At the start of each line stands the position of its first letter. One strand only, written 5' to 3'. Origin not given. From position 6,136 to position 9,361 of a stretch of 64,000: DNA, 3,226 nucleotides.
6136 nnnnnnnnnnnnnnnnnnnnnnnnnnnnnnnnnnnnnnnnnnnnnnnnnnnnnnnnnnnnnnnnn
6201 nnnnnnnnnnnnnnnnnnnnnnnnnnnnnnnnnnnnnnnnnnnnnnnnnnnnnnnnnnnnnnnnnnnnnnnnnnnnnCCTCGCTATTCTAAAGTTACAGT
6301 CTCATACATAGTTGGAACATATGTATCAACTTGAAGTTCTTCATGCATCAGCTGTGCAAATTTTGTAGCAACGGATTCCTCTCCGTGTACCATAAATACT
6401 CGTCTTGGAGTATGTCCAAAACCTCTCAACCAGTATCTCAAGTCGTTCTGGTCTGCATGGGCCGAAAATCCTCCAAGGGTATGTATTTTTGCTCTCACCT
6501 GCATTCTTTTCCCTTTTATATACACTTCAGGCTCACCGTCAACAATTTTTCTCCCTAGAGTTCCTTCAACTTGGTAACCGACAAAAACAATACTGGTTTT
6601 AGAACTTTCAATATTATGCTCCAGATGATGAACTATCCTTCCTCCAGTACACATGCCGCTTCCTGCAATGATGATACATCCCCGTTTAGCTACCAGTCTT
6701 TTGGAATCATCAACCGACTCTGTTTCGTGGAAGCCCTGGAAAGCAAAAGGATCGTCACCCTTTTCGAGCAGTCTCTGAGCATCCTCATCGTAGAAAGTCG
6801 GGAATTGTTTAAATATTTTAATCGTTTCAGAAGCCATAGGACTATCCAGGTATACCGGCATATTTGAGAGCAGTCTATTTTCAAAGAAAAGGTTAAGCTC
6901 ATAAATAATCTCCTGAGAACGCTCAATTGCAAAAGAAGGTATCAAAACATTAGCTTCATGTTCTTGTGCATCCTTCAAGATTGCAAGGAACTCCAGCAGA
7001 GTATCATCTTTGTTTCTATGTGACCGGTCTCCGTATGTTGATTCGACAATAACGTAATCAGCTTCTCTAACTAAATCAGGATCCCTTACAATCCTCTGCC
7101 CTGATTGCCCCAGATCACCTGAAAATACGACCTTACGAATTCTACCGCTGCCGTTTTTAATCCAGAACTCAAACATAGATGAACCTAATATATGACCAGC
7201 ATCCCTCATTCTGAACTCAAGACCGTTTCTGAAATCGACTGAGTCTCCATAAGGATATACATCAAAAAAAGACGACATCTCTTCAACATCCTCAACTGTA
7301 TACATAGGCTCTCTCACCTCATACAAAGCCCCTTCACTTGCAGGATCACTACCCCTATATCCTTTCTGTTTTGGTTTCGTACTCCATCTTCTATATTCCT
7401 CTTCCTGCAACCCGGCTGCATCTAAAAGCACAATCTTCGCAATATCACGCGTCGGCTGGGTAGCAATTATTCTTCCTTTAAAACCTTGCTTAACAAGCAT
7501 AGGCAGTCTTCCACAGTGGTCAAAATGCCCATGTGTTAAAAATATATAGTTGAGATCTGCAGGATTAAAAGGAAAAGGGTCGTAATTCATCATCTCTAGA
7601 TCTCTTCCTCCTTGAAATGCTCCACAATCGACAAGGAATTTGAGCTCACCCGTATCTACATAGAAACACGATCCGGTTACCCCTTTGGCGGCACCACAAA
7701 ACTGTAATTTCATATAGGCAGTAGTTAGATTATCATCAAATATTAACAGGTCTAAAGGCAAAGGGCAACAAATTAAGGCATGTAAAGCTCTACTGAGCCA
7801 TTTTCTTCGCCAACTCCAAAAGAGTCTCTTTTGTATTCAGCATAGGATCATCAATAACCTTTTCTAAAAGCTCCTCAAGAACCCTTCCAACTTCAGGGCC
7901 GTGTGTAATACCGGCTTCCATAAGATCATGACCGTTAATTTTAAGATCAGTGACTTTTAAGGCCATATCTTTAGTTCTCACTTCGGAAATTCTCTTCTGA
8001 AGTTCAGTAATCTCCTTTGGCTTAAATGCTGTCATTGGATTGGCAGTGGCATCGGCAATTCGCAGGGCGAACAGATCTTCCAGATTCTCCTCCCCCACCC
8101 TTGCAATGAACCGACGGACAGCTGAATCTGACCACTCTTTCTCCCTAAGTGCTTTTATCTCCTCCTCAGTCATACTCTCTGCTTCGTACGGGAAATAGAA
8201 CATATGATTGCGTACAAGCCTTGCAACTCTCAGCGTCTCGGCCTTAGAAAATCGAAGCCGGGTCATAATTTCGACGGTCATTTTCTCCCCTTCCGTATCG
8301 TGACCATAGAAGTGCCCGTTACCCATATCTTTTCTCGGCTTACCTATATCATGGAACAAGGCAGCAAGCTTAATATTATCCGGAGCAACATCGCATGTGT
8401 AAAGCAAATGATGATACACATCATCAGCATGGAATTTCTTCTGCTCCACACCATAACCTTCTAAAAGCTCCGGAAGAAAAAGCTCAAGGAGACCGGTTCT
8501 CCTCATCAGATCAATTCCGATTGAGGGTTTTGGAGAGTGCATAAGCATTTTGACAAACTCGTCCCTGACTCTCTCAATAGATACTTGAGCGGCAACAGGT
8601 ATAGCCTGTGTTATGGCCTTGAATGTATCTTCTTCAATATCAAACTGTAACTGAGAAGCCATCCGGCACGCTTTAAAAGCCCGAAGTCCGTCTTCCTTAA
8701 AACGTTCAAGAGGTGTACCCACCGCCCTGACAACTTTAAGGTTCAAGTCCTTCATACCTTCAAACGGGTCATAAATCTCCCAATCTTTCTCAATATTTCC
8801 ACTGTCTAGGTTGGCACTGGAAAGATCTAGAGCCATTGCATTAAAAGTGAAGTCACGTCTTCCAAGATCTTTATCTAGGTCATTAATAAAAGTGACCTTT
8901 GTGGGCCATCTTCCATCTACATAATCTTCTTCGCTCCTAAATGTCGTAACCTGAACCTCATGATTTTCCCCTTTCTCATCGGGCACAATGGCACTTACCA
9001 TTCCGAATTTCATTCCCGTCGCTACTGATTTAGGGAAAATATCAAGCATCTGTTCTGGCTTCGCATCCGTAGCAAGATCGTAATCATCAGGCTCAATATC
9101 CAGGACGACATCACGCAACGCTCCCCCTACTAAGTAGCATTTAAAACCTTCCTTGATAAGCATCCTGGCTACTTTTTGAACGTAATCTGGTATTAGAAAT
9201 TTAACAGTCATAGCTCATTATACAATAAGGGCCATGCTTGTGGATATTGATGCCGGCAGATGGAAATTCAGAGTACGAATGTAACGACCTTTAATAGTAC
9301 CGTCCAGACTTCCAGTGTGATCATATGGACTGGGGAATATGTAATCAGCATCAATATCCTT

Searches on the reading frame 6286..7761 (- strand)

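Call 99: search_protein_families(library=pfam, proteins=[window:6286-7761:-], max_evalue=0.00001)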
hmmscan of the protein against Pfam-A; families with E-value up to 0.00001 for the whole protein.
window:6286-7761:- (492 aa): 4 families
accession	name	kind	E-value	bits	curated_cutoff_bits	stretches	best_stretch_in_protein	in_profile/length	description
PF10996.14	Beta-Casp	-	1.9e-38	132.1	27.7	1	283-406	2-120/120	Beta-Casp domain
PF07521.17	RMMBL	-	2.8e-22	78.9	21.6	1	420-483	2-63/63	Zn-dependent metallo-hydrolase RNA specificity domain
PF00753.33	Lactamase_B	-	2.1e-13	51.1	22.7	1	28-99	4-73/196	Metallo-beta-lactamase superfamily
PF12706.13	Lactamase_B_2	-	7.6e-07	29.4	27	0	43-106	4-68/200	Beta-lactamase superfamily domain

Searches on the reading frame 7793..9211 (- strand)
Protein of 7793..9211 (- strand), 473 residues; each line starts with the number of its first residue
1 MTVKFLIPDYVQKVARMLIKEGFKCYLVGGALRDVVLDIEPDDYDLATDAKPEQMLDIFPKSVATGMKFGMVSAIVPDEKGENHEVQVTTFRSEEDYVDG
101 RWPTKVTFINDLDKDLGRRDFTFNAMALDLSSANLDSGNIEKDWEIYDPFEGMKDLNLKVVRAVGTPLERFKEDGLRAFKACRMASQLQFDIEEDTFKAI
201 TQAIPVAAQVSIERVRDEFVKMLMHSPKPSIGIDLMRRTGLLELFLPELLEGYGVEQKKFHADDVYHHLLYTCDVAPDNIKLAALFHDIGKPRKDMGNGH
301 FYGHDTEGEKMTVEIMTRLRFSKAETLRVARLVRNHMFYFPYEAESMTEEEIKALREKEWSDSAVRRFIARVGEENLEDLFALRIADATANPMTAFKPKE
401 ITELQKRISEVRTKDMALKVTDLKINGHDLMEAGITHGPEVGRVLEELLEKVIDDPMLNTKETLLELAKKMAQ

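Call 99: search_protein_families(library=pfam, proteins=[window:7793-9211:-], max_evalue=0.00001)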
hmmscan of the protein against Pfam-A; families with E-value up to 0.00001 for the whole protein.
window:7793-9211:- (473 aa): 4 families
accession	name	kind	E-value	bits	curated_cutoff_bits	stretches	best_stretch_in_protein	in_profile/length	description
PF01743.26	PolyA_pol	-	9.6e-31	107.2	23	1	25-162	1-126/126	Poly A polymerase head domain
PF12627.12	PolyA_pol_RNAbd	-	6.6e-17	61.5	22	1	190-249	2-60/64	Probable RNA and SrmB- binding site of polymerase A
PF13735.12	tRNA_NucTran2_2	-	2.6e-11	44.1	27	1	371-468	63-149/149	tRNA nucleotidyltransferase domain 2 putative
PF01966.28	HD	-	1.7e-09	38.4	22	1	274-387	21-111/116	HD domain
